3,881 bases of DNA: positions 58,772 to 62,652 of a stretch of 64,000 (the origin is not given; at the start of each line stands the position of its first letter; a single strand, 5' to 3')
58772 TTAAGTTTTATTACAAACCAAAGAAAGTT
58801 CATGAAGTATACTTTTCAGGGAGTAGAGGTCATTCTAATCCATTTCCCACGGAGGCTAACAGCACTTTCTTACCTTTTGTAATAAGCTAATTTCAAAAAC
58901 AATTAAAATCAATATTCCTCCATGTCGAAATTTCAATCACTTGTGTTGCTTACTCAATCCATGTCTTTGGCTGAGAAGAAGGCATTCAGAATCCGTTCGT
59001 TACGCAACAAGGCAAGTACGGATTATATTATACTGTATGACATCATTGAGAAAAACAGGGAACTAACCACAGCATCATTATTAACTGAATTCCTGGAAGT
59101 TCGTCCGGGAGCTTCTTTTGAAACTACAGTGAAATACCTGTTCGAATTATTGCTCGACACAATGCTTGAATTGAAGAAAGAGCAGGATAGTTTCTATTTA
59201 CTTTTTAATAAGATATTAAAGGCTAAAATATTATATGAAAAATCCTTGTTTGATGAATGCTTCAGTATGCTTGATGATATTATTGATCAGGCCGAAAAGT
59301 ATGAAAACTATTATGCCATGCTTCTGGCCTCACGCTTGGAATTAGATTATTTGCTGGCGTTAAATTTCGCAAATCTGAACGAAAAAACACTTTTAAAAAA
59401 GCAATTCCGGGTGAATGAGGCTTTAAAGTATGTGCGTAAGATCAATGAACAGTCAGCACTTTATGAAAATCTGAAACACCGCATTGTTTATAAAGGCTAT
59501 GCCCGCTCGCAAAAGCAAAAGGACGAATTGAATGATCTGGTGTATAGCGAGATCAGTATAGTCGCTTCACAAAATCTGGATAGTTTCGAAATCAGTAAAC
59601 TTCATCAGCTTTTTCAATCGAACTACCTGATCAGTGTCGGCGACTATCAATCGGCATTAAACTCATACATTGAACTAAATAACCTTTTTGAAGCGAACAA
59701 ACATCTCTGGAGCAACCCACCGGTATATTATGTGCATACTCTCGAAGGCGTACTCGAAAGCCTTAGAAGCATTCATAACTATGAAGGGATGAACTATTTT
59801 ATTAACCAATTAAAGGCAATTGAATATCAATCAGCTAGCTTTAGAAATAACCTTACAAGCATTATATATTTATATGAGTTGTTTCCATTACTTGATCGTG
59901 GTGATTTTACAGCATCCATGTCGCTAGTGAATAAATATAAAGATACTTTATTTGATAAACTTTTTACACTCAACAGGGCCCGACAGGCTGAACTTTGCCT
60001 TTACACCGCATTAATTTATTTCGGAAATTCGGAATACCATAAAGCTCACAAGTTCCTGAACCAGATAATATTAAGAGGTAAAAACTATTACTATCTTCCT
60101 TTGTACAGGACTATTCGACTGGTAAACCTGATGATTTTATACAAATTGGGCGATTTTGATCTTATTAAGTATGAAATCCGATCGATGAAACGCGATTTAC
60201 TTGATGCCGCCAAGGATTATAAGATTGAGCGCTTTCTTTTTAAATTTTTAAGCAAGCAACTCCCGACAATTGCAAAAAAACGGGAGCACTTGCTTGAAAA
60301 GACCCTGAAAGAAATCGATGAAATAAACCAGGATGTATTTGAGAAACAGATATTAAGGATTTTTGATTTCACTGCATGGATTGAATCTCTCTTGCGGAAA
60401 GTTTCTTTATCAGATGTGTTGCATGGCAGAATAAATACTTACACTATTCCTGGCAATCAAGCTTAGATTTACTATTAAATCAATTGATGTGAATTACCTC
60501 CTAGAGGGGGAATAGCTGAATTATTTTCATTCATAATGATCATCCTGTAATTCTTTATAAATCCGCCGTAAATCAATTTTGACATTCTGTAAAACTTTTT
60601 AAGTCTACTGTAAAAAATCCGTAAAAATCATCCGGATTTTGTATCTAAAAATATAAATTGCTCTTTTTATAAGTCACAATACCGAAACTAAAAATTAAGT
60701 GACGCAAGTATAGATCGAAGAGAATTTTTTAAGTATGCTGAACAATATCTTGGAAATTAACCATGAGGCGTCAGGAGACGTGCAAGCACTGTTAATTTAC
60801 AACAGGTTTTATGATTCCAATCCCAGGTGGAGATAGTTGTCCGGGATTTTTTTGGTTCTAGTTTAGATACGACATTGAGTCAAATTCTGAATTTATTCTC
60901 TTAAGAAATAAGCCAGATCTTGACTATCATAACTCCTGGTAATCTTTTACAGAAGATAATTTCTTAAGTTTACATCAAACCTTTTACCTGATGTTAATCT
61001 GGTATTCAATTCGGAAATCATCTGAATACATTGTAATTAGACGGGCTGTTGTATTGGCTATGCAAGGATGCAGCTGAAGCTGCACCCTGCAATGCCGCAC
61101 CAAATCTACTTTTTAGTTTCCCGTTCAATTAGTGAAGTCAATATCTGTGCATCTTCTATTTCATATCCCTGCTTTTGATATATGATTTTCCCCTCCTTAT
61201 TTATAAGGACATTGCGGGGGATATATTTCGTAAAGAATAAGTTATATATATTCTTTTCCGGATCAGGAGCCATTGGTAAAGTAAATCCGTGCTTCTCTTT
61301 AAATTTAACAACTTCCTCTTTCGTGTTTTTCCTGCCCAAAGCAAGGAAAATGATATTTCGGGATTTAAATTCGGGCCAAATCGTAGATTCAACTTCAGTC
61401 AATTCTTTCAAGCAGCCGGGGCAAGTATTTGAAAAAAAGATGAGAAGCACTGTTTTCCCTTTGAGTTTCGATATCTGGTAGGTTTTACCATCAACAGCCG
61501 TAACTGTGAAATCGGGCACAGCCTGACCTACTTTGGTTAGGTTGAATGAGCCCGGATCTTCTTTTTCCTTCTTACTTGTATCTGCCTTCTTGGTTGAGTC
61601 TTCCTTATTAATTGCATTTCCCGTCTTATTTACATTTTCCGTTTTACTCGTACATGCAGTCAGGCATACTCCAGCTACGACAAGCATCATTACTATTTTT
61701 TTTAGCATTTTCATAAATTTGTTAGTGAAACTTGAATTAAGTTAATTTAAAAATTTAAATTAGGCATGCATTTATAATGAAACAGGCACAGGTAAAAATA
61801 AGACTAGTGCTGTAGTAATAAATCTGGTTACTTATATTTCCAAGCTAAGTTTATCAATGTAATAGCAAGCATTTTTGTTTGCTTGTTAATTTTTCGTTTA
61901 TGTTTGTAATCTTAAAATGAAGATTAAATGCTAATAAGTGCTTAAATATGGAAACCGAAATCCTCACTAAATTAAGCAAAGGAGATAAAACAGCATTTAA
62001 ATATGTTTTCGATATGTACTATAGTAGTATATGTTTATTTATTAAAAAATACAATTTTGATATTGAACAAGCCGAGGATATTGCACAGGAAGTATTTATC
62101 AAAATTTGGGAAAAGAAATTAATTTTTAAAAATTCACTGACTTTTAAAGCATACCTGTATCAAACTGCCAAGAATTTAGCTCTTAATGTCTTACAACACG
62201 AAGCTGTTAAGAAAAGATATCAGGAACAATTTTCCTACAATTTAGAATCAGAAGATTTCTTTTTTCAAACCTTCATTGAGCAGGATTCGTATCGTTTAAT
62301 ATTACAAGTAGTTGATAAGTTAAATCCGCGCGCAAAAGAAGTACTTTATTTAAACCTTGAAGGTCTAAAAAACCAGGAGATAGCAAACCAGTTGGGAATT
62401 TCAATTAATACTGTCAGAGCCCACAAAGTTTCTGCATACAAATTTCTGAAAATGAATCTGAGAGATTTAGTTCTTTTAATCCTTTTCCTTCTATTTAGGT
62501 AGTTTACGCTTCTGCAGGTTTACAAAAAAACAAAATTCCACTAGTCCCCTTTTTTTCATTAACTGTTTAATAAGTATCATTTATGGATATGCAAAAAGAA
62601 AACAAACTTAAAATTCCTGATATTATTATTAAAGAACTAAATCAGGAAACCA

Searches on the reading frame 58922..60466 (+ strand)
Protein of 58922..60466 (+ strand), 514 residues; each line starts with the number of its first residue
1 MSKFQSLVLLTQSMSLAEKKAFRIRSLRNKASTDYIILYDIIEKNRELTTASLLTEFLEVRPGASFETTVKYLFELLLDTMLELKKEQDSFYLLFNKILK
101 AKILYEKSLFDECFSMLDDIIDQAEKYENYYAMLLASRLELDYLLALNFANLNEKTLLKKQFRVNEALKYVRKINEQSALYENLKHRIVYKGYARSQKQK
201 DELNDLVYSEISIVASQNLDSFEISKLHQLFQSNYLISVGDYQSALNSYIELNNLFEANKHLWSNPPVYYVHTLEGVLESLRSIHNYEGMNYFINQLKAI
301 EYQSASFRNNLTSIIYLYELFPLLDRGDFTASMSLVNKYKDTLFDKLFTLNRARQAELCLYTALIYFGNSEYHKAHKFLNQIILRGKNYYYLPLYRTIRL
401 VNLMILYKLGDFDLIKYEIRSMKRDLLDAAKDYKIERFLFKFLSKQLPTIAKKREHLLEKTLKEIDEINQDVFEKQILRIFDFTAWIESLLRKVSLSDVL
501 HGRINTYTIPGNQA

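Call 16: search_protein_families(library=pfam, proteins=[window:58922-60466:+], max_evalue=0.01)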
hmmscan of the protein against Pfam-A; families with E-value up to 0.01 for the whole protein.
window:58922-60466:+ (514 aa): 0 families

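Call 60: find_homologous_proteins(query=window:58922-60466:+, max_evalue=0.00001)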
Query window:58922-60466:+ (514 aa): 707 proteins with E <= 0.00001 among 8000 candidates; the best 120 are listed.
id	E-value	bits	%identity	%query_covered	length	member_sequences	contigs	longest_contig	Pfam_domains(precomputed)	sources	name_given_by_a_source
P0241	0.0e+0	1022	91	100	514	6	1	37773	-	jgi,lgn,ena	-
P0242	3.3e-291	984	88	100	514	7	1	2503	-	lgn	-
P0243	6.9e-291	983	91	98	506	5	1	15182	-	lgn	-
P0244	8.3e-289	977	90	98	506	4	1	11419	-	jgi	jgi:hypothetical protein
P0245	6.0e-287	970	89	99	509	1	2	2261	-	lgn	-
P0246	6.2e-287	970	88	100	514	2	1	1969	-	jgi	jgi:hypothetical protein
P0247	1.3e-286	969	88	99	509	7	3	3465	-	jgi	jgi:hypothetical protein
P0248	7.6e-286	967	87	100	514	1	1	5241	-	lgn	-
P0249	4.8e-284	961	89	97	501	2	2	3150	-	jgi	jgi:hypothetical protein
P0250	1.7e-283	959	89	97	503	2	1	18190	-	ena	-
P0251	5.9e-282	954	86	99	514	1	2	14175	-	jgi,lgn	-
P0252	4.2e-281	951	86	100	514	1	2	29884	-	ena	-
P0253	5.7e-281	951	87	97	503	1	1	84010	-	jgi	jgi:hypothetical protein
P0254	4.2e-280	948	85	100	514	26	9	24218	-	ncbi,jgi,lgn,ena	jgi:hypothetical protein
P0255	3.1e-279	945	85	100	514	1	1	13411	-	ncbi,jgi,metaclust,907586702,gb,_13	metaclust:\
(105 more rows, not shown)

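Call 64: search_solved_structures(query=A4, max_evalue=1, show_alignments=0)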
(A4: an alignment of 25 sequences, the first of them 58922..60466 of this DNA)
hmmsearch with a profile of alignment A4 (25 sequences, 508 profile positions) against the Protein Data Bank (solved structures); distinct sequences matched with E-value up to 1: 0.

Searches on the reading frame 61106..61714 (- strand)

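Call 16: search_protein_families(library=pfam, proteins=[window:61106-61714:-], max_evalue=0.01)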
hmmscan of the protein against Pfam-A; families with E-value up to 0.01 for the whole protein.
window:61106-61714:- (202 aa): 6 families
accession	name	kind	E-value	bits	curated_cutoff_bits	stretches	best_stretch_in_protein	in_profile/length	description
PF08534.16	Redoxin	-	9.1e-20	71.4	26.6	1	61-188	1-141/148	Redoxin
PF00578.27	AhpC-TSA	-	2.8e-19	69.7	26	1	62-179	1-123/124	AhpC/TSA family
PF13905.12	Thioredoxin_8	-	2.2e-07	31.5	27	1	86-177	1-94/94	Thioredoxin-like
PF13098.12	Thioredoxin_2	-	0.00044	21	27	1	84-185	3-95/104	Thioredoxin-like domain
PF05988.18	DUF899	-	0.0039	17.3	27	0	96-154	83-139/224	Bacterial protein of unknown function (DUF899)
PF02630.20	SCO1-SenC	-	0.009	16.4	22.8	0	67-111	2-47/134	SCO1/SenC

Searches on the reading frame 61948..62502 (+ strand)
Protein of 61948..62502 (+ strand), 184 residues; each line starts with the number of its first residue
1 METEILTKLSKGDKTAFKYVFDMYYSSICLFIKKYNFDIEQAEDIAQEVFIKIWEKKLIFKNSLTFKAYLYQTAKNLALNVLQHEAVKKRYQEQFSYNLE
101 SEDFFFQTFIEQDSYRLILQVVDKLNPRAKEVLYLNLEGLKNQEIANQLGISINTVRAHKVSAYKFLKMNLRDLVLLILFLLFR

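Call 16: search_protein_families(library=pfam, proteins=[window:61948-62502:+], max_evalue=0.01)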
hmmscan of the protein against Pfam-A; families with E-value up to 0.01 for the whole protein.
window:61948-62502:+ (184 aa): 9 families
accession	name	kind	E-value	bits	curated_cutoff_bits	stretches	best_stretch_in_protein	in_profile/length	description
PF08281.18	Sigma70_r4_2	-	1.5e-12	47.4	25.7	1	116-166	2-53/54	Sigma-70, region 4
PF00196.25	GerE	-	3.9e-11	42.8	23.5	1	124-179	2-55/57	Bacterial regulatory proteins, luxR family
PF04542.20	Sigma70_r2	-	2e-08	34.3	24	1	22-83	3-66/71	Sigma-70 region 2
PF04545.22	Sigma70_r4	-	5.5e-06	26.2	24.1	1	123-165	3-46/50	Sigma-70, region 4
PF07638.17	Sigma70_ECF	-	1.2e-05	25.7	21.1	1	126-157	137-169/185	ECF sigma factor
PF13384.12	HTH_23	-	0.0024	18.1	24.6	1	131-157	9-35/50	Homeodomain-like domain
PF12645.13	HTH_16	-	0.0037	17.8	22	1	4-56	2-60/65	Helix-turn-helix domain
PF13412.12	HTH_24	-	0.0049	16.9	21.9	0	139-159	17-37/48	Winged helix-turn-helix DNA-binding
PF14493.12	HTH_40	-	0.0068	17.1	27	0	132-175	5-49/89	Helix-turn-helix domain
